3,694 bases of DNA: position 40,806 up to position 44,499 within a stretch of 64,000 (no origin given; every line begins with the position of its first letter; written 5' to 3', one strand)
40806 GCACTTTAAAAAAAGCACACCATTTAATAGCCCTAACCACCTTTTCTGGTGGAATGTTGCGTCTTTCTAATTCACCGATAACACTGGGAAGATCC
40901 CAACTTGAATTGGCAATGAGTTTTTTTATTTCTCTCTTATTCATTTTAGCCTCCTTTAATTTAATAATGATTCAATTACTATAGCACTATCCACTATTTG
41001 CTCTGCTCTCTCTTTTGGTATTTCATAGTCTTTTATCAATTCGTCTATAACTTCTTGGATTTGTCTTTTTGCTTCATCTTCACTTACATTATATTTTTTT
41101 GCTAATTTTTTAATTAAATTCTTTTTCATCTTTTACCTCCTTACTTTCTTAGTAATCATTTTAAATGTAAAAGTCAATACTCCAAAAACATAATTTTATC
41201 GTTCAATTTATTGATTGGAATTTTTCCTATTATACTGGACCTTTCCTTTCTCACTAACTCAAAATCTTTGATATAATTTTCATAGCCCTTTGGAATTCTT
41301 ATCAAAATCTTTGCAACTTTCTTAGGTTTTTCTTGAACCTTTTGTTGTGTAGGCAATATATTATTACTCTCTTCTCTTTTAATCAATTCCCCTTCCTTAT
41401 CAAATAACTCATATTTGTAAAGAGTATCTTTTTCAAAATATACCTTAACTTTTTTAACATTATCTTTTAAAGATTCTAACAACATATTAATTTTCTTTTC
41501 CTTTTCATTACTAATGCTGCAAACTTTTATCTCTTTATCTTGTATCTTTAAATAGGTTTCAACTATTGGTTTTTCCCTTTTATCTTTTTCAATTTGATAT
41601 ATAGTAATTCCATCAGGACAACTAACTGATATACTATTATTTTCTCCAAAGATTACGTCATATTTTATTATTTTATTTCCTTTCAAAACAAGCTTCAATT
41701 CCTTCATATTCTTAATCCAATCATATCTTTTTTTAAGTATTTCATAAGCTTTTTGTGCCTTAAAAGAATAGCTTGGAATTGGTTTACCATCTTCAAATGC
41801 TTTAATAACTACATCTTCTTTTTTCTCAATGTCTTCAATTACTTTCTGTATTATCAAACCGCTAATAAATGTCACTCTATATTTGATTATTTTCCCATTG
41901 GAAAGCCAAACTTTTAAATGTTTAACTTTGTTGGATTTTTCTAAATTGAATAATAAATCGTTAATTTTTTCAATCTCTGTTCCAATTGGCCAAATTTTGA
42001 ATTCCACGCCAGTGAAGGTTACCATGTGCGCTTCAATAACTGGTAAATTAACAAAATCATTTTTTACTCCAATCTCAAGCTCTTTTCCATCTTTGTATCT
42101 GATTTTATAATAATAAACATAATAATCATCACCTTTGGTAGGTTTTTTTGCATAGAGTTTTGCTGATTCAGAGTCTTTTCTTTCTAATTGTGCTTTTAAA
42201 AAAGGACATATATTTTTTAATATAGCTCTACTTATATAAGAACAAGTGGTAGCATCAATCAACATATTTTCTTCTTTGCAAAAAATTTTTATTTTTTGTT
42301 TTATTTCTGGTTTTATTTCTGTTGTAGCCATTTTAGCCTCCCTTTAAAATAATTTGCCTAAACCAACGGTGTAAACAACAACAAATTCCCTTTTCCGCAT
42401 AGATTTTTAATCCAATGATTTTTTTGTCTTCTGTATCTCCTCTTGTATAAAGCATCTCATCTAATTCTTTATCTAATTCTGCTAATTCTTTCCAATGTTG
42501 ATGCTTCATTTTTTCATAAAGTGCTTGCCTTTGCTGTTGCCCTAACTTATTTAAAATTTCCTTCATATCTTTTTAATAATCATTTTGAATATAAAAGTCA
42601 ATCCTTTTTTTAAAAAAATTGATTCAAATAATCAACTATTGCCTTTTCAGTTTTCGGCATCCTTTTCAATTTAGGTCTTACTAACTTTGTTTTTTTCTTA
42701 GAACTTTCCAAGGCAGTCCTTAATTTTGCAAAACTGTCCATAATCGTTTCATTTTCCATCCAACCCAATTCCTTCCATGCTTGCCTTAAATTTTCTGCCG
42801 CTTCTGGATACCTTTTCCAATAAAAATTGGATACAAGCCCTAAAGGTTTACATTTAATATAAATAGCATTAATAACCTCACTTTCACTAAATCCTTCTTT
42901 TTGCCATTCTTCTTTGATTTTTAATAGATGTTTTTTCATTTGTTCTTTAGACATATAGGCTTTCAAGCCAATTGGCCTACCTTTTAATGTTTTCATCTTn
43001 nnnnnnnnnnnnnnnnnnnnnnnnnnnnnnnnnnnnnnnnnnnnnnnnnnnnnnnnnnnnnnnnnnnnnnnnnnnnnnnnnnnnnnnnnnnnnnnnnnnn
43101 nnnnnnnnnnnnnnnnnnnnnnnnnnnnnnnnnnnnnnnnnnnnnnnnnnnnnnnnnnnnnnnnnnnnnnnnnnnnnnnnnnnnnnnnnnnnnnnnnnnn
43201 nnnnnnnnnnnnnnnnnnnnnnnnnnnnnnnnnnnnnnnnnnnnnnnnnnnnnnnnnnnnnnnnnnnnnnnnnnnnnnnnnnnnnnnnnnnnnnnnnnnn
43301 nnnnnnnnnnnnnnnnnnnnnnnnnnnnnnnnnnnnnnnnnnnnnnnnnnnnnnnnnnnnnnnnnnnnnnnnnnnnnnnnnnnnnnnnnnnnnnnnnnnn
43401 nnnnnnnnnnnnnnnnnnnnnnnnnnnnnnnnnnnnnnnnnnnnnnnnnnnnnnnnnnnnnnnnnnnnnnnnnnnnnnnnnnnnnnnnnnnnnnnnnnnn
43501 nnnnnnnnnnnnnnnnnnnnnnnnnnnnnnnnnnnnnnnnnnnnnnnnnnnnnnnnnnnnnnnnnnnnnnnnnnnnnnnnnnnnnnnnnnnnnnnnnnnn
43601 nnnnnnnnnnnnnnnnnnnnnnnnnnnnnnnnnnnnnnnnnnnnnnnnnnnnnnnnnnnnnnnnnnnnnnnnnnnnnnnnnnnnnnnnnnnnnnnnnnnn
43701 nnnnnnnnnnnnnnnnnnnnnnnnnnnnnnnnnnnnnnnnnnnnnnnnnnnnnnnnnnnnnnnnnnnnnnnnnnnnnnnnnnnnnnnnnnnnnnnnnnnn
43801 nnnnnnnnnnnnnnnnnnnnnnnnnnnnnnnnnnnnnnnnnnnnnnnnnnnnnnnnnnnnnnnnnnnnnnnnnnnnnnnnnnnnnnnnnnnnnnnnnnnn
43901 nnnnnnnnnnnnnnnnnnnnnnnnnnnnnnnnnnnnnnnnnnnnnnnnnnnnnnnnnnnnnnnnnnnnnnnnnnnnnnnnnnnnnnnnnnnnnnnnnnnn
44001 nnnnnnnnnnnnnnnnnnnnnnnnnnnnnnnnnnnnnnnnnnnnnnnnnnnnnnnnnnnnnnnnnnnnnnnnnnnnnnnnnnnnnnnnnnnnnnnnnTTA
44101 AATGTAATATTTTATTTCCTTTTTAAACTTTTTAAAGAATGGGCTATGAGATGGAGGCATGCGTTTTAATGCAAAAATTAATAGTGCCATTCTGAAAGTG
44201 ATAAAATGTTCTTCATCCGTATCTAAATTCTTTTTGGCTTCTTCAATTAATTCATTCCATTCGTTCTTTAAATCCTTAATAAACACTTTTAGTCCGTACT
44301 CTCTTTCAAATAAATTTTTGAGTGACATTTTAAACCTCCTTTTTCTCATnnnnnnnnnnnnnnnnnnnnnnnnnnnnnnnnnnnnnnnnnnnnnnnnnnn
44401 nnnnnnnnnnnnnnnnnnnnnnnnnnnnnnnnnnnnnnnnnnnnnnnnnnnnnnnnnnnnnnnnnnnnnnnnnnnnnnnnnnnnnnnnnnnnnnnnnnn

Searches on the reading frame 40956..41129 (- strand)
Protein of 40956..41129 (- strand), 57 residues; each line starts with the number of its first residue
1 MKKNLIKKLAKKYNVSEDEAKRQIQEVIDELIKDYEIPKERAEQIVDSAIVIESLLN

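Call 53: search_protein_families(library=pfam, proteins=[window:40956-41129:-], max_evalue=1)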
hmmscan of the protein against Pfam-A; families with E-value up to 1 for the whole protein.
window:40956-41129:- (57 aa): 25 families
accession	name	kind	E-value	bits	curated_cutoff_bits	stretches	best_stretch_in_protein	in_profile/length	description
PF05402.18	PqqD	-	1.8e-05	25.4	23.4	2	4-32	34-62/67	Coenzyme PQQ synthesis protein D (PqqD)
PF21120.3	MCM_WH_arc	-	0.0006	20.2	26.1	2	5-25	26-46/63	Archaeal MCM, winged-helix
PF09687.15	PRESAN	-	0.001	19.9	23.7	1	3-41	46-84/125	Plasmodium RESA N-terminal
PF02885.22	Glycos_trans_3N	-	0.0015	18.7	26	1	3-37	1-35/63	Glycosyl transferase family, helical bundle domain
PF02022.25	Integrase_Zn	-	0.0032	17.9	22.6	1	30-48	14-32/38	Integrase Zinc binding domain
PF20306.3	Sp-DndD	-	0.0063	17.1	27.2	1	4-18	4-18/51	Small protein found in certain Dnd DNA modification systems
PF00216.26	Bac_DNA_binding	-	0.0094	16.6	22.4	1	2-33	3-34/90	Bacterial DNA-binding protein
PF19086.5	Terpene_syn_C_2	-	0.013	15.7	23.7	1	4-34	169-199/199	Terpene synthase family 2, C-terminal metal binding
PF03735.19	ENT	-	0.018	15.5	28.5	1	2-32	30-61/71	ENT domain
PF13730.12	HTH_36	-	0.022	15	25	1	7-29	29-51/55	Helix-turn-helix domain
PF05043.19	Mga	-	0.026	15.6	21.1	1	2-37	29-63/87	Mga helix-turn-helix domain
PF18175.6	HU-CCDC81_bac_2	-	0.031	14.6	35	1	5-31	3-29/70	CCDC81-like prokaryotic HU domain 2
PF18548.6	MetOD2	-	0.031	14.6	30.6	1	2-47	35-82/88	Metanogen output domain 2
PF08769.17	Spo0A_C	-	0.039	14.4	25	1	2-33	38-69/104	Sporulation initiation factor Spo0A C terminal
PF07579.16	DUF1548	-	0.057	14.2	22.7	1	3-48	66-111/135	Domain of Unknown Function (DUF1548)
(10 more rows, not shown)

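Call 57: search_protein_families(library=phrogs, proteins=[window:40956-41129:-], max_evalue=0.1)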
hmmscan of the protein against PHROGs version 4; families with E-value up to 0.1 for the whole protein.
window:40956-41129:- (57 aa): 8 families
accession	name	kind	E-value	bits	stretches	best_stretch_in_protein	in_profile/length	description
phrog_13412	-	unknown function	0.0016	19.7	1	5-30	19-44/45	-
phrog_27734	-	unknown function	0.0048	18.1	1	6-34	3-31/95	-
phrog_10618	-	unknown function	0.015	13.6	1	1-39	505-543/1722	-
phrog_37910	-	unknown function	0.032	15.5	0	1-23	1-23/79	-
phrog_26169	-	unknown function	0.055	14.7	1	1-34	1-34/95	-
phrog_34943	-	unknown function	0.06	13.8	0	8-52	41-85/226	-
phrog_11282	-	unknown function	0.069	14.4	0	18-49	59-90/156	-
phrog_3049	-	unknown function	0.082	14.2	0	9-37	19-47/53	-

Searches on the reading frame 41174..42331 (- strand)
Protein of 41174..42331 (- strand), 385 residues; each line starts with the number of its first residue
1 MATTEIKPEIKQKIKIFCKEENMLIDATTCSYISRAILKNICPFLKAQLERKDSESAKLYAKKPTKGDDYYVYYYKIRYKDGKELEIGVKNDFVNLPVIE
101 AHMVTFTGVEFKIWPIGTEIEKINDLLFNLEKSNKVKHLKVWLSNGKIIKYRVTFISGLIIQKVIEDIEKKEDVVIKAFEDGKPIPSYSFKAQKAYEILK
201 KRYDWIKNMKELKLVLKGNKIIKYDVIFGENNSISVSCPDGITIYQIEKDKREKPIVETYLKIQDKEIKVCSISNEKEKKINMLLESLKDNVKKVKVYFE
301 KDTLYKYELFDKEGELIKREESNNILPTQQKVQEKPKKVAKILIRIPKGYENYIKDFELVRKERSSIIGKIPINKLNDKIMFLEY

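Call 16: search_protein_families(library=phrogs, proteins=[window:41174-42331:-], max_evalue=0.001)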
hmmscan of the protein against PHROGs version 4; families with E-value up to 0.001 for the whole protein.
window:41174-42331:- (385 aa): 0 families

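Call 29: search_protein_families(library=pfam, proteins=[window:41174-42331:-], max_evalue=0.01)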
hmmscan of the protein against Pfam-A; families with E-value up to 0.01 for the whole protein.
window:41174-42331:- (385 aa): 0 families

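Call 57: search_protein_families(library=phrogs, proteins=[window:41174-42331:-], max_evalue=0.1)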
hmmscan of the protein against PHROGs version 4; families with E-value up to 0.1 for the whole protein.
window:41174-42331:- (385 aa): 0 families

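Call 73: search_solved_structures(query=window:41174-42331:-, max_evalue=10)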
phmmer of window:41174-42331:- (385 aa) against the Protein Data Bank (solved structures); distinct sequences matched with E-value up to 10: 1.
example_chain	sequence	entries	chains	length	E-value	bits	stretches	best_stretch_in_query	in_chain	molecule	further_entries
6iic_A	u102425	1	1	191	1.4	10.8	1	4-41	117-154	VP1 of Mud crab dicistrovirus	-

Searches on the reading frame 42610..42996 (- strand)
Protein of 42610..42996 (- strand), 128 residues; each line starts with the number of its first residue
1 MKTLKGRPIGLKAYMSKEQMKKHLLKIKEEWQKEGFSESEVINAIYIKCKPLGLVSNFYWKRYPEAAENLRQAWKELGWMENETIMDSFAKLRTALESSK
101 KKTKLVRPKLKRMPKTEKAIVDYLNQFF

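Call 53: search_protein_families(library=pfam, proteins=[window:42610-42996:-], max_evalue=1)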
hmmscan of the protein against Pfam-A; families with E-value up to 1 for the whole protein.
window:42610-42996:- (128 aa): 2 families
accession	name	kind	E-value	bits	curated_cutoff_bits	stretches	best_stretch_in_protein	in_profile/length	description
PF14806.11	Coatomer_b_Cpla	-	0.17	12.3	32.7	1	67-105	25-63/128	Coatomer beta subunit appendage platform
PF09248.15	DUF1965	-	0.17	12.1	23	1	72-102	21-52/69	Domain of unknown function (DUF1965)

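Call 57: search_protein_families(library=phrogs, proteins=[window:42610-42996:-], max_evalue=0.1)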
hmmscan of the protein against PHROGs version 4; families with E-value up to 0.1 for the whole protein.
window:42610-42996:- (128 aa): 1 family
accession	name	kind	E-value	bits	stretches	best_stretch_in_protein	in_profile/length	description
phrog_20644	-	tail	0.077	12.4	1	79-127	275-323/671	tail length tape measure protein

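Call 58: find_homologous_proteins(query=window:42610-42996:-)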
Query window:42610-42996:- (128 aa): 15 proteins with E <= 0.001 among 23 candidates.
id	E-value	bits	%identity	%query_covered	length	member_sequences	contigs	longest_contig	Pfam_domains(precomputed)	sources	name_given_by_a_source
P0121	2.6e-74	265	93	100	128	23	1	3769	-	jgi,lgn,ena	-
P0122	3.1e-71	255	91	100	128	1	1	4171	-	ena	-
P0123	1.5e-70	253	93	100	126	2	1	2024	-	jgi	-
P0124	5.0e-66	238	86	100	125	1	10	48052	-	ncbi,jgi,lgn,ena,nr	ncbi:hypothetical protein J7J62_03995 [bacterium]|nr:hypothetical protein [bacterium]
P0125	5.6e-64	232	82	100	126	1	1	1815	-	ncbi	-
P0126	4.0e-47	177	93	67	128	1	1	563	-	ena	-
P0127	4.2e-39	151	62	97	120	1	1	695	-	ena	-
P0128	3.6e-37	145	63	97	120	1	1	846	-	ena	-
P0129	2.6e-35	139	67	79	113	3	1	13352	-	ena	-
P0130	3.0e-33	132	64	74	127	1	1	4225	-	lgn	-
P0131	2.8e-32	129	56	98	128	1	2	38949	-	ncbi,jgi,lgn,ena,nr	ncbi:hypothetical protein DRN69_01885 [Candidatus Pacearchaeota archaeon]|nr:MAG: hypothetical prote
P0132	6.5e-32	128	63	74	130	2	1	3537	-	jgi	-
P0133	6.6e-32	128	53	98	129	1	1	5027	-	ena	-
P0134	6.7e-20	89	43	99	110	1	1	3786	-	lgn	-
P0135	1.6e-14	72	53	57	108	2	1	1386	-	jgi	-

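Call 59: find_encoding_contigs(protein=P0131, flank=10000, max_places=2)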
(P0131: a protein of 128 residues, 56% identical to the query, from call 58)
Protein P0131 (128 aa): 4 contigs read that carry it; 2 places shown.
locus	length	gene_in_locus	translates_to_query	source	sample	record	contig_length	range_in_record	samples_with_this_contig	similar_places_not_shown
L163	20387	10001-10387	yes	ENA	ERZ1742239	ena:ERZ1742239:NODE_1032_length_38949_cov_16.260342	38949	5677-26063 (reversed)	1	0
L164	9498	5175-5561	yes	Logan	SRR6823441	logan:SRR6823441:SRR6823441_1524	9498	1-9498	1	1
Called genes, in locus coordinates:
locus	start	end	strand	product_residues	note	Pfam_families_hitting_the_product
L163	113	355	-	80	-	-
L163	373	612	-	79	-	-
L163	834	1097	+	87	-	PF01844:HNH (weak)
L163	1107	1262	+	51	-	-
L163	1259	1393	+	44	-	-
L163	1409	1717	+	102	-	-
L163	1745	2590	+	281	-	PF07661:MORN_2 (faint)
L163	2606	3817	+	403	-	PF14395:COOH-NH2_lig (weak)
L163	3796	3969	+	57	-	-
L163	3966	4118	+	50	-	-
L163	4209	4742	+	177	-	-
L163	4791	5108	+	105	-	-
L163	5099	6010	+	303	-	PF13230:GATase_4 (weak)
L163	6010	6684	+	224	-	-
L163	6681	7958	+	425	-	PF12224:Amidoligase_2 (weak)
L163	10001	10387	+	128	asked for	-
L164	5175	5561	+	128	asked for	-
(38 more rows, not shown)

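Call 60: find_encoding_contigs(protein=P0129, flank=10000, max_places=2)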
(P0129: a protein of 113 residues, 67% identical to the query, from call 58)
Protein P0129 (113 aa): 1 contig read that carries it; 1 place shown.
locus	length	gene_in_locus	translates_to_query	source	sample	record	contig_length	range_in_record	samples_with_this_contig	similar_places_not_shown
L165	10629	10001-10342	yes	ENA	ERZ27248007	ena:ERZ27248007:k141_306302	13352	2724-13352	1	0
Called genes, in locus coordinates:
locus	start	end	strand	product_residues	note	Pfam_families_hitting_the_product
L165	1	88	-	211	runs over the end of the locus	-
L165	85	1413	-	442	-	PF04055:Radical_SAM (weak)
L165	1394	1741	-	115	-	-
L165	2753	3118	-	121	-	-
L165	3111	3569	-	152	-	-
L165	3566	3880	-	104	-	-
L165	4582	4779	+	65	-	-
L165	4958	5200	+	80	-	PF13392:HNH_3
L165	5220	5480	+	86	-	-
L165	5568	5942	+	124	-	-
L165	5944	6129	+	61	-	-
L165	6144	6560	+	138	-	-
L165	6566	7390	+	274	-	-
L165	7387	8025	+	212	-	-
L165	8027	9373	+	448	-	-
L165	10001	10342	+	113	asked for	-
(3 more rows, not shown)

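Call 74: search_solved_structures(query=window:42610-42996:-, max_evalue=10)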
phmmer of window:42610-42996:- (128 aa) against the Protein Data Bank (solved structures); distinct sequences matched with E-value up to 10: 2.
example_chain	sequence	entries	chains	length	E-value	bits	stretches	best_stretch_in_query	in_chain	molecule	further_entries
6msp_A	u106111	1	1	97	0.17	15.2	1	15-41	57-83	De novo Designed Protein Foldit3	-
5gm6_P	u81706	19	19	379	0.66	13.3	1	74-113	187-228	Pre-mRNA-processing protein 45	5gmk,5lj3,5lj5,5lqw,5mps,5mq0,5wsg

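Call 87: predict_structure(alignment_id=A6)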
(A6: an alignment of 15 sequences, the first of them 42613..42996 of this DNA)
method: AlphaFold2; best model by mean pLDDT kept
length: 128 residues; sequences in the alignment: 15
mean_pLDDT: 80.1   pTM: 0.64
mean pLDDT of the five models: 80.1, 72.9, 72.4, 71.9, 69.2
residues with pLDDT >= 90: 50; 70-90: 51; 50-70: 15; < 50: 12
segments of 3 or more residues with pLDDT < 50: 103-113
pLDDT, mean of each block of 10 residues (from residue 1): 77 94 94 91 91 88 91 91 81 77 44 52 70
secondary structure, 60 per line:
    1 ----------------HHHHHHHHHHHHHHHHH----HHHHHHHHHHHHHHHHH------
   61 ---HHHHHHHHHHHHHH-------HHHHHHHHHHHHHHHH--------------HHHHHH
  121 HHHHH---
elements in order: H17-33 H38-54 H64-77 H85-100 H115-125

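Call 89: fold_search(model_id=the predicted structure, library=pdb)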
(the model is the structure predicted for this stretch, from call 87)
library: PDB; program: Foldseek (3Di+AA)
matches with E <= 10: 45; with E <= 0.001: 0
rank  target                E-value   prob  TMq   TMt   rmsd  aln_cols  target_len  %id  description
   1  6yxx_BK               2.3e+00  0.07  0.23  0.14  18.7       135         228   18  State A of the Trypanosoma brucei mitoribosomal large subunit assembly intermediate (released 2020-10-14)
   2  3zta                  2.5e+00  0.10  0.22  0.21  14.8        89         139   10  The bacterial stressosome: a modular system that has been adapted to control secondary messenger signaling (released 2012-02-22)
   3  9g33_UM               3.2e+00  0.08  0.27  0.23  16.5       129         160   12  Stalled 90S - Utp23-Krr1-deltaC3 (released 2025-06-18)
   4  5cwb                  3.3e+00  0.13  0.28  0.20   7.4        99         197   14  Crystal structure of de novo designed helical repeat protein DHR4 (released 2015-12-16)
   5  1p8c_B                3.5e+00  0.08  0.21  0.23   8.5        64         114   22  Crystal structure of TM1620 (APC4843) from Thermotoga maritima (released 2003-09-23)
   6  6zqd_UM               3.5e+00  0.08  0.27  0.06  16.6       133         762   13  Cryo-EM structure of the 90S pre-ribosome from Saccharomyces cerevisiae, state Post-A1 (released 2020-09-23)
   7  2af7_D                4.4e+00  0.10  0.23  0.23   6.9        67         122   21  Crystal structure of the gamma-carboxymuconolactone decarboxylase from Methanobacterium thermoautotrophicum. Northeast (released 2005-08-09)
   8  7udk_A                4.6e+00  0.14  0.24  0.18  12.7        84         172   15  Crystal structure of designed helical repeat protein RPB_LRP2_R4 bound to LRPx4 peptide (released 2023-03-22)
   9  1p8c_A                4.6e+00  0.06  0.21  0.24  10.5        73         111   23  Crystal structure of TM1620 (APC4843) from Thermotoga maritima (released 2003-09-23)
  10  5wlc_LR               4.6e+00  0.06  0.26  0.07  16.4       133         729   13  The complete structure of the small subunit processome (released 2017-09-27)
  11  3pja_L                5.2e+00  0.03  0.16  0.11  12.6        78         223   15  Crystal structure of human C3PO complex (released 2011-05-11)
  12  8aqm_A                5.2e+00  0.03  0.13  0.07  17.5        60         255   15  Crystal structure of PPARG and NCOR2 with an inverse agonist (compound 6a) (released 2022-11-09)
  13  3ibv_A                5.5e+00  0.06  0.23  0.06  15.7       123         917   13  Karyopherin cytosolic state (released 2009-08-25)
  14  3zyq                  5.8e+00  0.10  0.30  0.20   4.7        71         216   13  Crystal structure of the tandem VHS and FYVE domains of Hepatocyte growth factor-regulated tyrosine kinase substrate (HG (released 2011-09-07)
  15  1knu_B                5.8e+00  0.03  0.13  0.07  14.4        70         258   14  LIGAND BINDING DOMAIN OF THE HUMAN PEROXISOME PROLIFERATOR ACTIVATED RECEPTOR GAMMA IN COMPLEX WITH A SYNTHETIC AGONIS (released 2002-12-19)
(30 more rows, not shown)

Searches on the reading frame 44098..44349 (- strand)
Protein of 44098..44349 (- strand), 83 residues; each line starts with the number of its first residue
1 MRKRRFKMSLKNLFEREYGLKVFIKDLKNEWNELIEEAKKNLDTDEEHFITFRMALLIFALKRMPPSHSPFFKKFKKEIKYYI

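Call 53: search_protein_families(library=pfam, proteins=[window:44098-44349:-], max_evalue=1)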
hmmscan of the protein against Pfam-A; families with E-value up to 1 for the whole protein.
window:44098-44349:- (83 aa): 1 family
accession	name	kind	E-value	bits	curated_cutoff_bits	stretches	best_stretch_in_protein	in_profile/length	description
PF12977.12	DUF3861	-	0.073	13.8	27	1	23-82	25-84/90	Domain of Unknown Function with PDB structure (DUF3861)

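Call 57: search_protein_families(library=phrogs, proteins=[window:44098-44349:-], max_evalue=0.1)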
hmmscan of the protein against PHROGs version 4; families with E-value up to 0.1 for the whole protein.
window:44098-44349:- (83 aa): 1 family
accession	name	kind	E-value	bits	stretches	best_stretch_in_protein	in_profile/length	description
phrog_4343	-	unknown function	0.042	15.2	1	14-47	49-81/167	-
